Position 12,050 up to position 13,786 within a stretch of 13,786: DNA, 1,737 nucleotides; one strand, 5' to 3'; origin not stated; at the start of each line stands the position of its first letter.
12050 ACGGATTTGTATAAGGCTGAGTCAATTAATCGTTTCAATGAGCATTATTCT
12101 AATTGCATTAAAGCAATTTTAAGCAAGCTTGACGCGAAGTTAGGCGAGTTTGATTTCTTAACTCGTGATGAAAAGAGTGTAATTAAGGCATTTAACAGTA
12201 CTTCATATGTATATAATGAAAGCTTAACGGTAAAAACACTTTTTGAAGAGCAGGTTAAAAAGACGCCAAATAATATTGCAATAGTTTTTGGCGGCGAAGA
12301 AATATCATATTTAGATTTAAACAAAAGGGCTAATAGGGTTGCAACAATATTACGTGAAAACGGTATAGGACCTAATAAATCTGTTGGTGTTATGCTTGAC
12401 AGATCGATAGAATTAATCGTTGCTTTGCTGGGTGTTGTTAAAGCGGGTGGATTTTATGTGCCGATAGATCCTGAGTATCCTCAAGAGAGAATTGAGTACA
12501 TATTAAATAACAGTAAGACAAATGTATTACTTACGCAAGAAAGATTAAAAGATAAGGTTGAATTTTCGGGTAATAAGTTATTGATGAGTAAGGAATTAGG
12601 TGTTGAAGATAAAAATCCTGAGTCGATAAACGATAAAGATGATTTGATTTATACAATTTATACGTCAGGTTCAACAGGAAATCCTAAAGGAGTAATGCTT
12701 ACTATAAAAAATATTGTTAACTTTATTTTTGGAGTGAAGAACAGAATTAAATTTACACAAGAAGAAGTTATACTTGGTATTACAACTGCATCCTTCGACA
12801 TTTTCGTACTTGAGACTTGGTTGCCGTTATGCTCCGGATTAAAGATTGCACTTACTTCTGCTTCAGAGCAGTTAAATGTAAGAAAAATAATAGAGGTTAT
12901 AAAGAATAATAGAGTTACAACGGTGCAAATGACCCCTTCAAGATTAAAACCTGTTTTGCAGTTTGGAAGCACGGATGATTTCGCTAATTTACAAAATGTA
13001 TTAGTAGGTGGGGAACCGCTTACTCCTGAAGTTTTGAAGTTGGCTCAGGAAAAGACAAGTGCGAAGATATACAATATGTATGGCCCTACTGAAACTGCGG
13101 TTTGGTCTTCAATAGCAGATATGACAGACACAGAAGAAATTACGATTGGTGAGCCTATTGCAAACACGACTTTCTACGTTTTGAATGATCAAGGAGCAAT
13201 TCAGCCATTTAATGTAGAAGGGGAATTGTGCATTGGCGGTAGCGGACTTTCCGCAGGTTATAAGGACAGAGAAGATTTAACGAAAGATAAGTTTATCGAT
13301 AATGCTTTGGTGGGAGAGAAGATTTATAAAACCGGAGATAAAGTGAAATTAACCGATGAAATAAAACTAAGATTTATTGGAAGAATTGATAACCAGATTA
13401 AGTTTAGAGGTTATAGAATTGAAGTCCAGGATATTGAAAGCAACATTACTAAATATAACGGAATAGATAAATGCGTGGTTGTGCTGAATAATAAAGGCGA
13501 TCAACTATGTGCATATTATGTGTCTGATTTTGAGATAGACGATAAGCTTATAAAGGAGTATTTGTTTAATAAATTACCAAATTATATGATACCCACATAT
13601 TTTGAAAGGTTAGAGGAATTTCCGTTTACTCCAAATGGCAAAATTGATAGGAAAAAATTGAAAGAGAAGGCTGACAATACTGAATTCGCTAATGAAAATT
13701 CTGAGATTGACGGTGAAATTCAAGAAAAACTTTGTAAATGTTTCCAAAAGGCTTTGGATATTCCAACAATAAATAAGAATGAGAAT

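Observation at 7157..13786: A 6.6-kb open reading frame missing from the ORF track is the 5' part of an NRPS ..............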

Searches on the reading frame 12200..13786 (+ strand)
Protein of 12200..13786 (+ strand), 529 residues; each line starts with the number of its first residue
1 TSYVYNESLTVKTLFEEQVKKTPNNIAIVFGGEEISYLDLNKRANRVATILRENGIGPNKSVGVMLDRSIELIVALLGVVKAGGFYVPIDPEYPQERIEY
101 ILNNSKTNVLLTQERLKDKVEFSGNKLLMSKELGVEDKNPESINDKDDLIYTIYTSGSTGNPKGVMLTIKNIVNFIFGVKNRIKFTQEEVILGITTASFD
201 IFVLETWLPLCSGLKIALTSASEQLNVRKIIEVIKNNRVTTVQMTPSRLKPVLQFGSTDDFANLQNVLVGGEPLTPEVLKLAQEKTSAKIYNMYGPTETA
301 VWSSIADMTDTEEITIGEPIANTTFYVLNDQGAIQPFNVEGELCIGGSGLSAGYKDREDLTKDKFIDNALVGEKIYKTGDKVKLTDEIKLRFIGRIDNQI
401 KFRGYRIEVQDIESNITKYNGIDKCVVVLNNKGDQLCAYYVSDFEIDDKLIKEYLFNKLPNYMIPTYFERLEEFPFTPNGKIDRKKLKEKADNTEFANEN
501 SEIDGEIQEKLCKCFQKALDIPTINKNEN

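Call 22: search_solved_structures(query=window:12200-13786:+, max_evalue=1e-20, show_alignments=0)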
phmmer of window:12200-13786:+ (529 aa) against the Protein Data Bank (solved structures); distinct sequences matched with E-value up to 1e-20: 102 (the best 60 are shown).
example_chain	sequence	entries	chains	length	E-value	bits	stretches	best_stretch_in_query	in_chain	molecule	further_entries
6mfz_A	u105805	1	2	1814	6.7e-195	651.8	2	11-522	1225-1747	Linear gramicidin synthase subunit A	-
9be3_A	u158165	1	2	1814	6.7e-195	651.8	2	11-522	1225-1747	Linear gramicidin synthase subunit A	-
9be4_A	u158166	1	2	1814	6.7e-195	651.8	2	11-522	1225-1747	Linear gramicidin synthase subunit A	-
9meh_A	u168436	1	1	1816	6.7e-195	651.7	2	11-522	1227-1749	Linear gramicidin synthase subunit A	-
6mfy_A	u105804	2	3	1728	1.5e-194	650.6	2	11-499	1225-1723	Linear gramicidin synthase subunit A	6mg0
8xjz_C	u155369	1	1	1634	1.9e-114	386.3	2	26-490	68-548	Peptide synthetase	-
1amu_A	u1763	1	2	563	4.8e-105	355.3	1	5-517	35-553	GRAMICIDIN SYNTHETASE 1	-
9bfd_A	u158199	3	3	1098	1.2e-104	354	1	5-492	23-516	Tyrocidine synthase 1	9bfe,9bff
9bfd_B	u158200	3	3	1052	1.9e-99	336.8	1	9-524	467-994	Tyrocidine synthase 2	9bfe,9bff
5u89_A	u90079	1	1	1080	3.6e-97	329.4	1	13-525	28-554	Amino acid adenylation domain protein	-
5es5_A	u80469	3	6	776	2.3e-95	323.4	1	10-525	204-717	Linear gramicidin synthetase subunit A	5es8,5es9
6mfx_A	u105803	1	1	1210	2.7e-95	323.2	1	10-525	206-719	Linear gramicidin synthase subunit A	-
6mfw_A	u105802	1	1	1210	7.1e-95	321.8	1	10-525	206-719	Linear gramicidin synthase subunit A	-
2vsq_A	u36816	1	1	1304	2.2e-93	316.9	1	12-519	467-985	SURFACTIN SYNTHETASE SUBUNIT 3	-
5es6_A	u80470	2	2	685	5.1e-93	315.7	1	10-489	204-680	Linear gramicidin synthase subunit A | Linear gramicidin synthetase subunit A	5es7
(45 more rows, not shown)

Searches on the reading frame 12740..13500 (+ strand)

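Call 24: search_solved_structures(query=window:12740-13500:+, max_evalue=1e-30, show_alignments=1)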
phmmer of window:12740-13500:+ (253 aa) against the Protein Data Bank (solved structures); distinct sequences matched with E-value up to 1e-30: 18.
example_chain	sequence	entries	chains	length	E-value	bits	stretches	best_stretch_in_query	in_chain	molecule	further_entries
6mfy_A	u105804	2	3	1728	3.3e-71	242.7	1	6-251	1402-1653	Linear gramicidin synthase subunit A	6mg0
6mfz_A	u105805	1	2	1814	3.8e-71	242.5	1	6-251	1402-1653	Linear gramicidin synthase subunit A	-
9be3_A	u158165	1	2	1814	3.8e-71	242.5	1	6-251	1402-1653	Linear gramicidin synthase subunit A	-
9be4_A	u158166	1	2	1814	3.8e-71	242.5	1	6-251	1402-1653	Linear gramicidin synthase subunit A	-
9meh_A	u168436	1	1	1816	3.8e-71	242.5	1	6-251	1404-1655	Linear gramicidin synthase subunit A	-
8xjz_C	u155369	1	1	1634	1.8e-54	187.9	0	4-242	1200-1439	Peptide synthetase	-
5u89_A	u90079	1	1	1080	1.4e-43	152.2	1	7-249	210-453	Amino acid adenylation domain protein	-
2vsq_A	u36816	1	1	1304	2.7e-43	151.3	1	4-250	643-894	SURFACTIN SYNTHETASE SUBUNIT 3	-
4zxh_A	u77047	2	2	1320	2.9e-41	144.6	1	2-251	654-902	ABBFA_003403 | Tyrocidine synthetase 3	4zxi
9bfd_A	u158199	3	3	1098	3.2e-38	134.7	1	6-249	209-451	Tyrocidine synthase 1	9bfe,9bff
1amu_A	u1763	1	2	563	8.4e-37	130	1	2-247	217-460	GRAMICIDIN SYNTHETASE 1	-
8www_A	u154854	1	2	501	1e-36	129.7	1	9-246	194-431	Carrier domain-containing protein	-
6p1j_A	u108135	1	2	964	3.2e-35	124.9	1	8-248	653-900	Txo2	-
8jbr_A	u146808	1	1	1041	2.2e-34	122.1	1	5-247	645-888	McyA protein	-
9bfd_B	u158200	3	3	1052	4.9e-33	117.7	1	8-248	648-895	Tyrocidine synthase 2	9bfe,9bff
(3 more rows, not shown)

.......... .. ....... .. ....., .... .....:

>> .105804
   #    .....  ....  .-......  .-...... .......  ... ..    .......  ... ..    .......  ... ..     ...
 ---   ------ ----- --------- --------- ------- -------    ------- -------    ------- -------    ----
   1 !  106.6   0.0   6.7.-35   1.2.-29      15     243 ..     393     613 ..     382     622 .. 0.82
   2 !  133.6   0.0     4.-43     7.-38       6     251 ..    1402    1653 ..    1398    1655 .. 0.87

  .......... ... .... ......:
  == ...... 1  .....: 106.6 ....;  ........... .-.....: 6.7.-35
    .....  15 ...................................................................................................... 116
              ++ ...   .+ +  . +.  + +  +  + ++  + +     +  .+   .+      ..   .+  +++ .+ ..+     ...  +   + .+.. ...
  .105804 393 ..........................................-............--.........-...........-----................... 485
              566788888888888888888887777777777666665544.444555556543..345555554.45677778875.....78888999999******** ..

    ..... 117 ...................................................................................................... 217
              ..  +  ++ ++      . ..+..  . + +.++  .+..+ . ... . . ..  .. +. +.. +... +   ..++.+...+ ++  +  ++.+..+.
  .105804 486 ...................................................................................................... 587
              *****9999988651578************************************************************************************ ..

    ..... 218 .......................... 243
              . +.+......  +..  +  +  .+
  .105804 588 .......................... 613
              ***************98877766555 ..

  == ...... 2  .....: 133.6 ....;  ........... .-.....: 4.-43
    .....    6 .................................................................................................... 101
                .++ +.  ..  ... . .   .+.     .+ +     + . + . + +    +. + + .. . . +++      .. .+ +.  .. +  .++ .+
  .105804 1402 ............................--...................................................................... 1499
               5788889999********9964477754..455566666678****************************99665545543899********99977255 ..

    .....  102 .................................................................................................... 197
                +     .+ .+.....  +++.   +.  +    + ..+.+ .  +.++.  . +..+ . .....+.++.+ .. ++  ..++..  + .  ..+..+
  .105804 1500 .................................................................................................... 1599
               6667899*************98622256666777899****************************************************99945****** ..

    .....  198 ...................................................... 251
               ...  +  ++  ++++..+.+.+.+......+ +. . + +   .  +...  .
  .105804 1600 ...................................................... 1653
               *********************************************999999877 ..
